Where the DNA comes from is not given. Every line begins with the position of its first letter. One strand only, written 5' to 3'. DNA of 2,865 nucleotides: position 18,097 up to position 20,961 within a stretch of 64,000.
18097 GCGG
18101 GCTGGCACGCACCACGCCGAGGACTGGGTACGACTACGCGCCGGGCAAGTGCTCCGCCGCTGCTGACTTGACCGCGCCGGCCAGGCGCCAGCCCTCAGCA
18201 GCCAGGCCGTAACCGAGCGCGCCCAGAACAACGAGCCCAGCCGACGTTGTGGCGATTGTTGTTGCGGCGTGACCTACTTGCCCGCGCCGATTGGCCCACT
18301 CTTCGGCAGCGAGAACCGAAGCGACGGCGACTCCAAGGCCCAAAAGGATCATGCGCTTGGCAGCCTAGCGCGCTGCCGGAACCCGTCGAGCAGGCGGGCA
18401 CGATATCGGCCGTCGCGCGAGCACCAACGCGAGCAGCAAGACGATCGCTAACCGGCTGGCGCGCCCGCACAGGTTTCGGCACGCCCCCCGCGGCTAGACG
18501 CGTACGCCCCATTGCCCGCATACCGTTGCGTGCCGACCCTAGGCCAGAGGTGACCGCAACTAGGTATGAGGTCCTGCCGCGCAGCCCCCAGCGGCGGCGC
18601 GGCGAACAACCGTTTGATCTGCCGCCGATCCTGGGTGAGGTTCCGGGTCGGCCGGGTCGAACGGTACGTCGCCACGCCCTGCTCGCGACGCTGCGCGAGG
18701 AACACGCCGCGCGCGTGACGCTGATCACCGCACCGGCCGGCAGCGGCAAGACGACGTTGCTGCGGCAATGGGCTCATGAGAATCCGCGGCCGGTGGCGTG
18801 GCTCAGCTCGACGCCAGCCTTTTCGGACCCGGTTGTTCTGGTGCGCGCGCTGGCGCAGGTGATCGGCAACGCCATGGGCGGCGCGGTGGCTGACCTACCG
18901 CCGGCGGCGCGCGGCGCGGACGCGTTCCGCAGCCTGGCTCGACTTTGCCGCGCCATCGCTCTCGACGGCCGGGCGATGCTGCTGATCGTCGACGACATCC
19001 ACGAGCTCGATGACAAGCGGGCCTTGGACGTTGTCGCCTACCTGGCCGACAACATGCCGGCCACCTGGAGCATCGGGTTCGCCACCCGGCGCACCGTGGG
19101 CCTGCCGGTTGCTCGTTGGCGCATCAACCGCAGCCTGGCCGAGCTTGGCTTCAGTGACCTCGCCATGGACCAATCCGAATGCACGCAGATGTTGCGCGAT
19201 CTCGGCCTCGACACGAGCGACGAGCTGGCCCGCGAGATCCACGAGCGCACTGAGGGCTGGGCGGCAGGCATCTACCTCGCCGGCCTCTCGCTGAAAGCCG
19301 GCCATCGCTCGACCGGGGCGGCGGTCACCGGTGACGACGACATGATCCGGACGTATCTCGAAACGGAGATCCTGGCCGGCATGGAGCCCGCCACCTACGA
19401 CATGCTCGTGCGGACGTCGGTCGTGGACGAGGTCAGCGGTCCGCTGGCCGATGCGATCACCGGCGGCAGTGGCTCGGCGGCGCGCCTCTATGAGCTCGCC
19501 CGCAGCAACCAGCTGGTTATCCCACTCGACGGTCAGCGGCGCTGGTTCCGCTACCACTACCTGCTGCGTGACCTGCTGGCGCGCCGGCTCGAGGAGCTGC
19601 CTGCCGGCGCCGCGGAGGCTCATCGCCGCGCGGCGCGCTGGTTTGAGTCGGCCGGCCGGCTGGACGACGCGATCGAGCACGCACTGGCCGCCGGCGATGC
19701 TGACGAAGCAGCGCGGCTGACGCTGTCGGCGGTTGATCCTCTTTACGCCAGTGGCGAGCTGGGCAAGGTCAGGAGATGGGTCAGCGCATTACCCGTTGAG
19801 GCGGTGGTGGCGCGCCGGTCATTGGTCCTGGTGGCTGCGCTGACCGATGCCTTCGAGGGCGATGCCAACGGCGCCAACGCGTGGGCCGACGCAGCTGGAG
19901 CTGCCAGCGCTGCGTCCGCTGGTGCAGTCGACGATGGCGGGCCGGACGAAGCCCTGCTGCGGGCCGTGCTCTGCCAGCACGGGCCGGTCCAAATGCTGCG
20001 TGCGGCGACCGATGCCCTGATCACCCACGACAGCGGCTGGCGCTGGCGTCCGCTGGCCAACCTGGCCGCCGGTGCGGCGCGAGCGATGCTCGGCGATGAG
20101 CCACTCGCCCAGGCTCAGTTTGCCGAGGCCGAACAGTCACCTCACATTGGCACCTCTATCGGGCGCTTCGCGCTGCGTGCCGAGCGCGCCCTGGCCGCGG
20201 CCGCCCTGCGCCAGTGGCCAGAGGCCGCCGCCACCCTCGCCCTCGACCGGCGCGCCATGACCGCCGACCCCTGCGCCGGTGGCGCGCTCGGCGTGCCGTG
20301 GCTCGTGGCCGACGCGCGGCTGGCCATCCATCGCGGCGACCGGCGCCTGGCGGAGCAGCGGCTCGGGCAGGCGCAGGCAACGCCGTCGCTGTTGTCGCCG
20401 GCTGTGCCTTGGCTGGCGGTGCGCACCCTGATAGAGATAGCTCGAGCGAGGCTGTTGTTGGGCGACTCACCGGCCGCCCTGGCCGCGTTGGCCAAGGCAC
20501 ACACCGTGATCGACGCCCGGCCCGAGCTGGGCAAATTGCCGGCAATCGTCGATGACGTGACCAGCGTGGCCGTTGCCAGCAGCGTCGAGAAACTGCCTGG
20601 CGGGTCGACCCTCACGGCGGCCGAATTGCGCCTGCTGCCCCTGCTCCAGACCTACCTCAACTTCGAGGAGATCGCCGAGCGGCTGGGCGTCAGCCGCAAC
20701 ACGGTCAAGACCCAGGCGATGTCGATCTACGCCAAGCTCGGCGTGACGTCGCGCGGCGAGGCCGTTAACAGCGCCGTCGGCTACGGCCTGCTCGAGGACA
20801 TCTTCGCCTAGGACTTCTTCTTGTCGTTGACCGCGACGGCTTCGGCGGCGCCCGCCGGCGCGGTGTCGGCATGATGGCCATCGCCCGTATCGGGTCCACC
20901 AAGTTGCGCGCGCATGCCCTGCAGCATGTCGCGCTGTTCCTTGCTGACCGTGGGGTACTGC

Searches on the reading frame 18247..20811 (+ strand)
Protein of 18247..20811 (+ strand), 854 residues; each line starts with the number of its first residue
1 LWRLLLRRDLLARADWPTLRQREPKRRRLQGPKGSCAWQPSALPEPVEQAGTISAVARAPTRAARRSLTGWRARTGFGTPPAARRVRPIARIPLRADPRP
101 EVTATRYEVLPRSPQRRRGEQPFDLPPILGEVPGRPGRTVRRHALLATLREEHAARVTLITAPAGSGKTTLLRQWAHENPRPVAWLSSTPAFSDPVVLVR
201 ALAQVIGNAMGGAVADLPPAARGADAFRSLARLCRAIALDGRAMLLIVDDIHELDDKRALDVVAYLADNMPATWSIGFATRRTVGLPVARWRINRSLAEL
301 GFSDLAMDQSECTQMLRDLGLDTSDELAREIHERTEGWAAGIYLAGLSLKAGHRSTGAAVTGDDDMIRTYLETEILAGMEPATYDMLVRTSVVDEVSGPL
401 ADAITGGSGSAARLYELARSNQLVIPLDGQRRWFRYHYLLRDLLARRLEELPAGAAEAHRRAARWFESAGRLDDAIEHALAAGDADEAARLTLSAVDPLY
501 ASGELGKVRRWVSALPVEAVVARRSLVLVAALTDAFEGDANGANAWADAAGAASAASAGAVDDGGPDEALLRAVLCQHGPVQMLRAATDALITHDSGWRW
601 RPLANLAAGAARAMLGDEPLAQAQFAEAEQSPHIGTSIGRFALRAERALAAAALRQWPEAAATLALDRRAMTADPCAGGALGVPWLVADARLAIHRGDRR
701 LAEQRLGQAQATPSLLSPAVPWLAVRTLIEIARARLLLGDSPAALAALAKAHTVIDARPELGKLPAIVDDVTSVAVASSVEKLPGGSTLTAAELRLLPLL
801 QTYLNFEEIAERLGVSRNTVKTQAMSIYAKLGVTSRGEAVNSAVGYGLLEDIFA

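Call 57: search_protein_families(library=pfam, proteins=[window:18247-20811:+])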
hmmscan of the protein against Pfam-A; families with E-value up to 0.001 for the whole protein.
window:18247-20811:+ (854 aa): 6 families
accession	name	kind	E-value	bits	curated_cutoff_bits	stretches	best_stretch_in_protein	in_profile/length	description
PF13191.12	AAA_16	-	6.4e-09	37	32.6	1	137-271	4-160/167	AAA ATPase domain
PF13401.12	AAA_22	-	1.1e-07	32.7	27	1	154-260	4-101/130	AAA domain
PF00196.25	GerE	-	2.6e-07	30.6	23.5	1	788-842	2-56/57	Bacterial regulatory proteins, luxR family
PF25199.1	nSTAND_NTPase5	-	4.9e-06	26.9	34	1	148-178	34-64/145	Novel STAND NTPase 5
PF13604.12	AAA_30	-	0.00062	20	27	0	154-268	17-114/191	AAA domain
PF01637.24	ATPase_2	-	0.00077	19.8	33.2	0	149-255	14-123/225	ATPase domain predominantly from Archaea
